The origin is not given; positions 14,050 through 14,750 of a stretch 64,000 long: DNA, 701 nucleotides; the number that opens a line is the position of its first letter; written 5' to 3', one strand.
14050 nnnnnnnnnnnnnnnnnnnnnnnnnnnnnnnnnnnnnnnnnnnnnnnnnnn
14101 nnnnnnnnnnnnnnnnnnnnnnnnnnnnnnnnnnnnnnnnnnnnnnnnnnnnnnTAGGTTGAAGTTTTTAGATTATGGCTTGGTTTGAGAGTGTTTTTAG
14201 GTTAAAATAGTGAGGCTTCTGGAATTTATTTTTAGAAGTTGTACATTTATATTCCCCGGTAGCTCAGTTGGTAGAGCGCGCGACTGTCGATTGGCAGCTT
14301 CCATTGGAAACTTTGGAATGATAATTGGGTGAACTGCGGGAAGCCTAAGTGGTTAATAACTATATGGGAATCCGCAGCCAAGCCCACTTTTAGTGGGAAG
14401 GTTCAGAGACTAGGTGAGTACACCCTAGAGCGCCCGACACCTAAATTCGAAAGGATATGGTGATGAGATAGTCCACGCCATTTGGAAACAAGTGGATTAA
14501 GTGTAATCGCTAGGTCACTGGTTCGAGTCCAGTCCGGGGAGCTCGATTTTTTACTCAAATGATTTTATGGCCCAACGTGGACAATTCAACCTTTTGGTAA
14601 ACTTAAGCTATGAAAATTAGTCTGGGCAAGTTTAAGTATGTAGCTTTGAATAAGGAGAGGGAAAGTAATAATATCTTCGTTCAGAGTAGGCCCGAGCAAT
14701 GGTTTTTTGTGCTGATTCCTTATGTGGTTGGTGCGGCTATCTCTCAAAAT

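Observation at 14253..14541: tRNA-Asn(GUU) split by a compact ORF-less group I intron between anticodon positions 35 and 36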

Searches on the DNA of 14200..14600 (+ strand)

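Call 9: search_dna_similar(query=window:14200-14600:+, collection=phages, mode=distant)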
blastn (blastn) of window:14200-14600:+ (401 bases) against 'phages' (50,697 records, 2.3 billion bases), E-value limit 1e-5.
Records with a match: 35; places in all: 35; records where one place covers at least 80% of the query: 0.
Best place of each record, by identity: 90-95% 2; 80-90% 23; 60-80% 10.
By first word of the organism name: Mycobacterium 23; Salmonella 6; Synechococcus 2; Streptomyces 2; Kolpuevirus 1; Kehishuvirus 1.
By host as written in the record: Mycobacterium smegmatis mc#155 10; Mycobacterium smegmatis mc2 155 10; Salmonella paratyphi 3; Bacteroides cellulosilyticus 2; Synechococcus sp. KCZYC6 2; Salmonella enterica subsp. enterica serovar Shubra 2; Mycobacterium smegamtis mc2 155 2; Salmonella enterica subsp. enterica serovar Enteritidis 1; and 3 more.
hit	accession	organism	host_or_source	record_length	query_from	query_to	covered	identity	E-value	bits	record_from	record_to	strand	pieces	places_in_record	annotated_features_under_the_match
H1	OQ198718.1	Kolpuevirus sp. 'frurule'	Bacteroides cellulosilyticus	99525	107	213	27%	73.7%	3e-8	65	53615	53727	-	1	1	none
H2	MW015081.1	Synechococcus phage S-SRM01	Synechococcus sp. KCZYC6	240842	124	219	24%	74.3%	4e-7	61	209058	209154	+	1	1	none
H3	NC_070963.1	Synechococcus phage S-SRM01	Synechococcus sp. KCZYC6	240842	124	219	24%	74.3%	4e-7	61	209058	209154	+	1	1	none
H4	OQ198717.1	Kehishuvirus sp. 'tikkala'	Bacteroides cellulosilyticus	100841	118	213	24%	74.3%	1e-6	59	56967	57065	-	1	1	none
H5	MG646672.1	Salmonella phage BPS17L1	Salmonella enterica subsp. enterica ...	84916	130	213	21%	77.4%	1e-6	59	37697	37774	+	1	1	DNA polymerase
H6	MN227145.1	Salmonella phage BPSELC-1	Salmonella enterica subsp. enterica ...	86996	130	213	21%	77.4%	1e-6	59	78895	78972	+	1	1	DNA polymerase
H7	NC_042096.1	Salmonella phage BPS17L1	Salmonella enterica subsp. enterica ...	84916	130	213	21%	77.4%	1e-6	59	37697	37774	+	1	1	DNA polymerase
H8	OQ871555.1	Salmonella phage SUT_S720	Salmonella paratyphi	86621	130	213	21%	77.4%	1e-6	59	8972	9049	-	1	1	hypothetical protein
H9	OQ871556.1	Salmonella phage SUT_S820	Salmonella paratyphi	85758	130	213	21%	77.4%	1e-6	59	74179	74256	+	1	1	hypothetical protein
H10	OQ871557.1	Salmonella phage SUT_S920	Salmonella paratyphi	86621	130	213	21%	77.4%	1e-6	59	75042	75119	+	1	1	hypothetical protein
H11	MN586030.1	Mycobacterium phage BobsGarage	Mycobacterium smegmatis mc#155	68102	44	88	11%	88.9%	1e-6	60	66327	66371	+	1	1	121: tRNA-Asn | 120: hypothetical protein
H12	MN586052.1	Mycobacterium phage Kahlid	Mycobacterium smegmatis mc#155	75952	44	88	11%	88.9%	1e-6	60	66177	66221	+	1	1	121: tRNA-Asn | 120: hypothetical protein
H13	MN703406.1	Mycobacterium phage Gabriela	Mycobacterium smegmatis mc2 155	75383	44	88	11%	88.9%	1e-6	60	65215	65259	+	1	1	121: tRNA-Asn | 120: hypothetical protein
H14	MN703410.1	Mycobacterium phage Itos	Mycobacterium smegmatis mc2 155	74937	44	88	11%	88.9%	1e-6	60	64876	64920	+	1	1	122: tRNA-Asn | 121: hypothetical protein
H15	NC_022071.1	Mycobacterium phage Crossroads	Mycobacterium smegamtis mc2 155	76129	44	88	11%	88.9%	1e-6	60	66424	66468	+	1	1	124: tRNA-Asn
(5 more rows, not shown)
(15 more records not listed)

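Call 49: build_rna_model(alignment_id=A1, structure=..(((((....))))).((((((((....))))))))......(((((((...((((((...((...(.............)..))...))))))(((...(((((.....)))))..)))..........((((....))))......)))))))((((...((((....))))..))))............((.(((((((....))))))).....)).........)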
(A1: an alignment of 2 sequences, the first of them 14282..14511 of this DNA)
Model R1 built from alignment A1 (2 sequences, 230 columns); structure: as given.
model positions 230; base pairs 58; branch points 6; effective number of sequences 0.74; information 0.589 bits per position. Calibrated on 0.2 Mb of random sequence (short: E-values are rough).
structure used (alignment columns):
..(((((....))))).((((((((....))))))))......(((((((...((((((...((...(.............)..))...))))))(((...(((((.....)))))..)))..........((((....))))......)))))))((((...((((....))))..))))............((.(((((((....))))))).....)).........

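Call 50: search_with_rna_model(model_id=R1, sources=[window, L007, L014, L019, L022, L025, L028, L029, L031, L032, L034, L035, L036, L037, L038, L039, L040, L041, L042, L043, L044, L045, L046, L049, L051, L053, L054, L055, L057, L058, L059, L061, L062, L064, L065, L068, L070, L071, L072, L073, L074, L076, L079, L080, L081, L082, L083, L084, L085, L089, L090, L092, L097, L098, L099, L100, L101, L104, L107, L108, L112, L113, L115, L116, L117, L118, L119, L120, L122, L124, L125, L126, L127, L128, L130, L132, L133, L016, L018, L026, L047, L078, L096, L129, L015, L017, L024, L030, L050, L052, L088, L094, L103, L106, L109], max_evalue=0.001, make_alignment=true)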
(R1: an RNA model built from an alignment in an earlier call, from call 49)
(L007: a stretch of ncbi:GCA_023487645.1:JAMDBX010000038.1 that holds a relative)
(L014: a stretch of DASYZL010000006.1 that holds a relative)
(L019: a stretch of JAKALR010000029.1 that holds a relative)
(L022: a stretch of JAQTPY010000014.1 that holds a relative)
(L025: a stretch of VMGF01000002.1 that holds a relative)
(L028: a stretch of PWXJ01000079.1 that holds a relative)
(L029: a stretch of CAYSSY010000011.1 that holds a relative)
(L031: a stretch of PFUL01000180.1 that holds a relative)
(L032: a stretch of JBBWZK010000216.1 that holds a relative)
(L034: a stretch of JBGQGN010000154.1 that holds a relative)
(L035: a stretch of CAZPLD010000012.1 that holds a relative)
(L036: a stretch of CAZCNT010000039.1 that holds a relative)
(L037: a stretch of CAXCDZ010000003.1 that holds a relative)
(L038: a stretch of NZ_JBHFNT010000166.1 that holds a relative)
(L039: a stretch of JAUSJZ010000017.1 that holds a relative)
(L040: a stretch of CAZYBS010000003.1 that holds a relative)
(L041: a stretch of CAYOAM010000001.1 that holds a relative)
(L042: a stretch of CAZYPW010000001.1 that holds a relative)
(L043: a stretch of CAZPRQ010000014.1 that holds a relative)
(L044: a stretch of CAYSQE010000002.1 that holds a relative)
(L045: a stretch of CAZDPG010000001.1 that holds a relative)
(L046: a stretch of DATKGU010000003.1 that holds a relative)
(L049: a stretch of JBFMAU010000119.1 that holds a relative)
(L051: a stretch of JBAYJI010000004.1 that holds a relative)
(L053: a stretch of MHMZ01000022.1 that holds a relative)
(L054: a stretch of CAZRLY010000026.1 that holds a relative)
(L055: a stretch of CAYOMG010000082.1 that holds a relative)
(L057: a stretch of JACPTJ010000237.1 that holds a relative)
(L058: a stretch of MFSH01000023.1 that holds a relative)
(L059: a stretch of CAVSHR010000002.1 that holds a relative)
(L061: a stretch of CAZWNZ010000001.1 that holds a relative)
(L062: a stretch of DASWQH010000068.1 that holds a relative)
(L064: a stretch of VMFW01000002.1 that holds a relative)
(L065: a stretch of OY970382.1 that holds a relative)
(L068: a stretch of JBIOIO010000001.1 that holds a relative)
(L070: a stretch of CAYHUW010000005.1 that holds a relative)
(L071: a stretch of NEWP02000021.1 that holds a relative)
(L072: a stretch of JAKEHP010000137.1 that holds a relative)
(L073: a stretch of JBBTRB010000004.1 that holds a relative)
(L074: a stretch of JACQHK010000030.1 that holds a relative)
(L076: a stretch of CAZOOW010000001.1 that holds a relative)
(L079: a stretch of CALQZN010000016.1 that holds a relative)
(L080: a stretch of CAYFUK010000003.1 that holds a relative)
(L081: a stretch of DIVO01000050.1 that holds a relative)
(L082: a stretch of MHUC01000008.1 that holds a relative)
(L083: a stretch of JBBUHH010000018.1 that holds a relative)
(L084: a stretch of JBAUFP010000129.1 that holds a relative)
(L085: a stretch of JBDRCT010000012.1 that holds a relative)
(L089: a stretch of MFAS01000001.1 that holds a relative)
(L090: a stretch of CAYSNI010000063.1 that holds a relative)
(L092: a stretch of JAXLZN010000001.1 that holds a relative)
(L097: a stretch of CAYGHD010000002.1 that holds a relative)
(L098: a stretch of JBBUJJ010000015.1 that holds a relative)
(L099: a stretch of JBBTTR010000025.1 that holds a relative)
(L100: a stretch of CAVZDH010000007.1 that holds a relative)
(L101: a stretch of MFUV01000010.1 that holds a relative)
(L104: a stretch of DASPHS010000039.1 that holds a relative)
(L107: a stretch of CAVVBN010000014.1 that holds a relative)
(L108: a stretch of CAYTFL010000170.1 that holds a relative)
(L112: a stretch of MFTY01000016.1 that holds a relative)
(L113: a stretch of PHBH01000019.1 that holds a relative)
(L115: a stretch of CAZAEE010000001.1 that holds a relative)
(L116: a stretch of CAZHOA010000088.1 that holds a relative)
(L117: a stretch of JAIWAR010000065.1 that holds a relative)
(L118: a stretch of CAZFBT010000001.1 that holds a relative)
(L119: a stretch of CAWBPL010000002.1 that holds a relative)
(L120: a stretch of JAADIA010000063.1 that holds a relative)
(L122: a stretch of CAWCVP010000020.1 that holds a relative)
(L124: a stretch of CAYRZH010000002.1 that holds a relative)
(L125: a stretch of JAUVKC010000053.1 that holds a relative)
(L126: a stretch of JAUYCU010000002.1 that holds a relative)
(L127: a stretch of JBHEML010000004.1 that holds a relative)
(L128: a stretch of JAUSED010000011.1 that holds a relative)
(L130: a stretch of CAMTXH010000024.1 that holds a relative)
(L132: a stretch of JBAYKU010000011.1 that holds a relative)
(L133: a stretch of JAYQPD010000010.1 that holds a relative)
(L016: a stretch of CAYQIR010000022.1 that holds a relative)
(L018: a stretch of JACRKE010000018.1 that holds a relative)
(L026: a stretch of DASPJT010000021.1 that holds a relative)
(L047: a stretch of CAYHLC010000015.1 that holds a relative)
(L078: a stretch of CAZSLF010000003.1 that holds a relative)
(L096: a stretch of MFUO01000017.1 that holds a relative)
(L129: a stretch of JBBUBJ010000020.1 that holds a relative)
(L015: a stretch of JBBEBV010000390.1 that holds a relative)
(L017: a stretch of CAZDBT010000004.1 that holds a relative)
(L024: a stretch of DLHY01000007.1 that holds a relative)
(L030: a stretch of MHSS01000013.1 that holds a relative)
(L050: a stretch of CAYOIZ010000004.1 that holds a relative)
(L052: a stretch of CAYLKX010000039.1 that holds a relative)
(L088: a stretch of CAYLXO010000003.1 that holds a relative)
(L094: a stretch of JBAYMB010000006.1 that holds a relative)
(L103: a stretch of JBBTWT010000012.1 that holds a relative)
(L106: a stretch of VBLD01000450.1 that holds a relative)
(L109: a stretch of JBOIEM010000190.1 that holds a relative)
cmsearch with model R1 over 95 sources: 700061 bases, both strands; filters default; matches with E-value up to 0.001: 96.
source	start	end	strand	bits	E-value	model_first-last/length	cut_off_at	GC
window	14282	14511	+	299.3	3.9e-100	1-230/230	no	0.46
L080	1173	1424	-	155.5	7.8e-51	1-230/230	no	0.44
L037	6444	6668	-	151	2.8e-49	1-230/230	no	0.47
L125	4608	4863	-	148.8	1.6e-48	1-230/230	no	0.41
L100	3334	3675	+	148.6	1.8e-48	1-230/230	no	0.61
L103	4683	4945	+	137.2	1.5e-44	1-230/230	no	0.53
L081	2574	2868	+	135.9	4.2e-44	1-230/230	no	0.42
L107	4400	4653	-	135.8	4.4e-44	1-230/230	no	0.61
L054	1202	1468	+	133.7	2.3e-43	1-230/230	no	0.49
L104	429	690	-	133.2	3.4e-43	1-230/230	no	0.48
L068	964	1210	+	126.8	5.5e-41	1-230/230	no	0.45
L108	777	1031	+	122.3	1.9e-39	1-230/230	no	0.4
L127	3393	3608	+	121.7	3e-39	1-230/230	no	0.62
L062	4160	4436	+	121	5.4e-39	1-230/230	no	0.52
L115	3630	3868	-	118.3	4.6e-38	1-230/230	no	0.38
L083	3047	3298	+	116.7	1.6e-37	1-230/230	no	0.43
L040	6397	6658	+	114.6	8.2e-37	1-230/230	no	0.43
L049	5821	6079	+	113.7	1.7e-36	1-230/230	no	0.53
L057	752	986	-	109.7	4e-35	1-230/230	no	0.58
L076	3667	3912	-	108.4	1.1e-34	1-230/230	no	0.48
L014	1608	1839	+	107.4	2.4e-34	1-230/230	no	0.41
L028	5774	6062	+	105.5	1.1e-33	1-230/230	no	0.6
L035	2421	2669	-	104.7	2.1e-33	1-230/230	no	0.41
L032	6427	6681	-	103.8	4e-33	1-230/230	no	0.54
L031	2029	2276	-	103.4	5.7e-33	1-230/230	no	0.6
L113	210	479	-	103.1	7.1e-33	1-230/230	no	0.55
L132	5569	5825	-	102.4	1.3e-32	1-230/230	no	0.43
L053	195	452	-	99.3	1.4e-31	1-230/230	no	0.45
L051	6952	7188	-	98.7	2.4e-31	1-230/230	no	0.53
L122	5089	5362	-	98.7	2.4e-31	1-230/230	no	0.68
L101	694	949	+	96.5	1.4e-30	1-230/230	no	0.43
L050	2079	2269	+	95.7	2.6e-30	1-165/230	3'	0.59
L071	1075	1344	-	95.5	2.9e-30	1-230/230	no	0.57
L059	3035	3309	+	93.9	1.1e-29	1-230/230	no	0.52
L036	3189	3399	+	91.5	7e-29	1-230/230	no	0.47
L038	835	1088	+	90.3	1.7e-28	1-230/230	no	0.53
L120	1781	2008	-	88.9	5.4e-28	1-230/230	no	0.52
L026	890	1109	-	88.8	5.6e-28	1-230/230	no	0.51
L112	4331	4587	-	88.6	6.7e-28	1-230/230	no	0.4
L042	623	832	-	88.4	7.8e-28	1-230/230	no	0.44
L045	6654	6902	+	87.8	1.2e-27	1-230/230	no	0.53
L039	618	836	+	86.6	3.2e-27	1-230/230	no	0.51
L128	2213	2425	+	86.3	4.2e-27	1-230/230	no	0.51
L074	332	559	+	86.1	4.9e-27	1-230/230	no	0.46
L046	3084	3332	-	85.6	7.1e-27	1-230/230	no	0.49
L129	2510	2739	+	85.2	9.9e-27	1-230/230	no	0.45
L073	1557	1807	-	84.6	1.6e-26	1-230/230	no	0.49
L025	3237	3469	+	83.8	2.9e-26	1-230/230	no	0.5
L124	6878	7137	-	83.8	3.1e-26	1-230/230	no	0.48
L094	3434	3695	+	83.7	3.3e-26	1-230/230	no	0.39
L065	5879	6129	+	83.6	3.6e-26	1-230/230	no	0.55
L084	1187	1518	-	83.2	4.9e-26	1-230/230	no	0.49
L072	741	1015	+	83.1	5e-26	1-230/230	no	0.69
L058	4482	4712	-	81.7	1.6e-25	1-230/230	no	0.4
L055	1884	2122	-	80.5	4.2e-25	1-230/230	no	0.46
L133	5801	6062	+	80.2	5.1e-25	1-230/230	no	0.46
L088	6491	6821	+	79.9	6.2e-25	1-230/230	no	0.45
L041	7337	7593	+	79.4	9.7e-25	1-230/230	no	0.46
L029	4848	5096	-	78.6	1.9e-24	1-230/230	no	0.43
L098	45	251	-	77.4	4.8e-24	1-230/230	no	0.47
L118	3979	4299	+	77.3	4.9e-24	1-230/230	no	0.46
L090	2477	2744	+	77.3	5.2e-24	1-230/230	no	0.49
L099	72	375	-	76.9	6.8e-24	1-230/230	no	0.4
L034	2950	3224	-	75.6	1.9e-23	1-230/230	no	0.7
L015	2845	3101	+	75.2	2.6e-23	1-211/230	3'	0.54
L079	6195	6438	-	74.5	4.5e-23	1-230/230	no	0.52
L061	4178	4394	+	74.4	5e-23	1-230/230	no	0.44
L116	34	257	-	73.8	7.7e-23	1-230/230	no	0.47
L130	5278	5565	+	73.7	8.7e-23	1-230/230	no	0.57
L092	5356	5576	-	73.7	8.8e-23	1-230/230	no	0.58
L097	1906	2149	+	73.7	8.8e-23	1-230/230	no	0.52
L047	4673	4914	+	73.4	1.1e-22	1-230/230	no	0.5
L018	1408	1625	+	73.2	1.3e-22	1-230/230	no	0.51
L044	2089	2291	+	72.6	2.1e-22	1-230/230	no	0.46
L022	149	379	-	70.7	9.1e-22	1-230/230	no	0.52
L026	2042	2250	+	69.1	3.2e-21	1-230/230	no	0.46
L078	1063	1281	+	67.5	1.2e-20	1-230/230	no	0.41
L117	2853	3073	-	66.1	3.6e-20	1-230/230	no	0.43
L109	1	165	-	65.8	4.3e-20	1-146/230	3'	0.58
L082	5288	5481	+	65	8.4e-20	1-230/230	no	0.47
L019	371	572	-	64.4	1.3e-19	1-230/230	no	0.52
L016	1621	1878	-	64.1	1.7e-19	1-230/230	no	0.42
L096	6151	6407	+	63.9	1.9e-19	1-230/230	no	0.39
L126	864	1103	+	63.9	2e-19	1-230/230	no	0.5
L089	1874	2109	-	63.1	3.7e-19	1-230/230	no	0.52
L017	1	156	-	62.7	5e-19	1-164/230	3'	0.52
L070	482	689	+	60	4.4e-18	1-230/230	no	0.51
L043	6721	7059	-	59.4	6.9e-18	1-230/230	no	0.49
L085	5460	5748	+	59.1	9e-18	1-230/230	no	0.54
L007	2187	2384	+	58.2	1.7e-17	1-230/230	no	0.46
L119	5285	5494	-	56.8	5.5e-17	1-230/230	no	0.44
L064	1737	1947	+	54.9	2.3e-16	1-230/230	no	0.48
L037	4685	4905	+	53.7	6e-16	1-230/230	no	0.48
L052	1559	1774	+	38.1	1.4e-10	1-230/230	no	0.49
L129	963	1186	+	37.4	2.4e-10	1-230/230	no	0.42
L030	7883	8000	+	25.4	3.1e-06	1-102/230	3'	0.51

Alignment A2: 96 matches aligned to the model, 653 columns, each read 5' to 3' on its own strand. Consensus structure (alignment columns), stored with it:
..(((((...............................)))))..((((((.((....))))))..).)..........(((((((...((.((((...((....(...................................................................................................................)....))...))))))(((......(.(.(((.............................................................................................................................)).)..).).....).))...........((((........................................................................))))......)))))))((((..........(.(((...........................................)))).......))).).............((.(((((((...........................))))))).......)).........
